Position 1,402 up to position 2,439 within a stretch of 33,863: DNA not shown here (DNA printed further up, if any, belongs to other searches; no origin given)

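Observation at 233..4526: Operon joining FucP-type uptake, mutarotase, anomeric GHMP kinase and HxGH nucleotidyltransferase to a genuine GDP-mannose 3,5-epimerase: candidate nucleotide-sugar-level L-hexose salvage or catabolic route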

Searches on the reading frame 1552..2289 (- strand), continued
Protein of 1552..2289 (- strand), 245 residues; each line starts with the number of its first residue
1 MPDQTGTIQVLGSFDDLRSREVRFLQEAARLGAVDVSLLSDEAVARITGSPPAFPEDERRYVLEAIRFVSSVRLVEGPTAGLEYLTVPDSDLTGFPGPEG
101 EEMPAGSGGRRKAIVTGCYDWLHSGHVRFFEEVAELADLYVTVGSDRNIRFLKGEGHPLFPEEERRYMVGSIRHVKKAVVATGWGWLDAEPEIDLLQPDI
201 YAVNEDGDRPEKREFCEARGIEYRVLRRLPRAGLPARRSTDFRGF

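Call 80: fold_search(model_id=the predicted structure, library=pdb)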
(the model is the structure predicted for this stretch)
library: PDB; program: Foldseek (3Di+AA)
matches with E <= 10: 1467; with E <= 0.001: 67
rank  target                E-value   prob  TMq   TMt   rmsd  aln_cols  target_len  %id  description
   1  4xsv                  2.1e-13  1.00  0.72  0.58   5.5       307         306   20  Human CTP: Phosphoethanolamine Cytidylyltransferase in complex with CTP (released 2016-03-16)
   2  3elb                  1.4e-12  1.00  0.72  0.59   8.1       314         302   18  Human CTP: Phosphoethanolamine Cytidylyltransferase in complex with CMP (released 2008-10-21)
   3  3glv_A                8.8e-09  1.00  0.42  0.80   2.9       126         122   24  Crystal structure of the lipopolysaccharide core biosynthesis protein from Thermoplasma volcanium GSS1 (released 2009-05-12)
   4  5xf2_B                1.0e-07  1.00  0.44  0.66   2.9       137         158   24  Crystal structure of SeMet-HldC from Burkholderia pseudomallei (released 2017-07-19)
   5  5xf2_E                1.6e-07  1.00  0.42  0.70   2.2       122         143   25  Crystal structure of SeMet-HldC from Burkholderia pseudomallei (released 2017-07-19)
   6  5xf2_A                1.8e-07  1.00  0.42  0.71   2.2       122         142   25  Crystal structure of SeMet-HldC from Burkholderia pseudomallei (released 2017-07-19)
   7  5x3d                  2.9e-07  1.00  0.41  0.76   3.5       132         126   22  Crystal structure of HEP-CMP-bound form of cytidylyltransferase (CyTase) domain of Fom1 from Streptomyces wedmorensis (released 2017-09-13)
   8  1coz_A                3.8e-07  1.00  0.44  0.80   2.9       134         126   22  CTP:GLYCEROL-3-PHOSPHATE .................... FROM BACILLUS SUBTILIS (released 1999-10-06)
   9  2b7l_B                6.2e-07  1.00  0.42  0.86   2.2       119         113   25  Crystal Structure of CTP:Glycerol-3-Phosphate Cytidylyltransferase from Staphylococcus aureus (released 2006-06-27)
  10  2b7l_A                8.5e-07  1.00  0.41  0.84   2.2       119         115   26  Crystal Structure of CTP:Glycerol-3-Phosphate Cytidylyltransferase from Staphylococcus aureus (released 2006-06-27)
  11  3hl4_B                1.2e-05  1.00  0.43  0.57   3.9       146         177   23  Crystal structure of a mammalian CTP:phosphocholine cytidylyltransferase with CDP-choline (released 2009-09-22)
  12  3hl4_A                2.2e-05  1.00  0.41  0.55   4.1       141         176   21  Crystal structure of a mammalian CTP:phosphocholine cytidylyltransferase with CDP-choline (released 2009-09-22)
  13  4mvd_B                2.8e-05  1.00  0.41  0.40   4.0       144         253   23  Crystal Structure of a Mammalian Cytidylyltransferase (released 2013-12-11)
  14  7pvg                  3.6e-05  1.00  0.38  0.66   3.9       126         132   22  Crystal structure of the C-terminal catalytic domain of Plasmodium falciparum CTP:phosphocholine cytidylyltransferase wi (released 2022-10-05)
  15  4zcq                  5.0e-05  1.00  0.40  0.70   4.3       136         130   21  Crystal structure of the C-terminal catalytic domain of Plasmodium falciparum CTP:phosphocholine cytidylyltransferase in (released 2016-09-14)
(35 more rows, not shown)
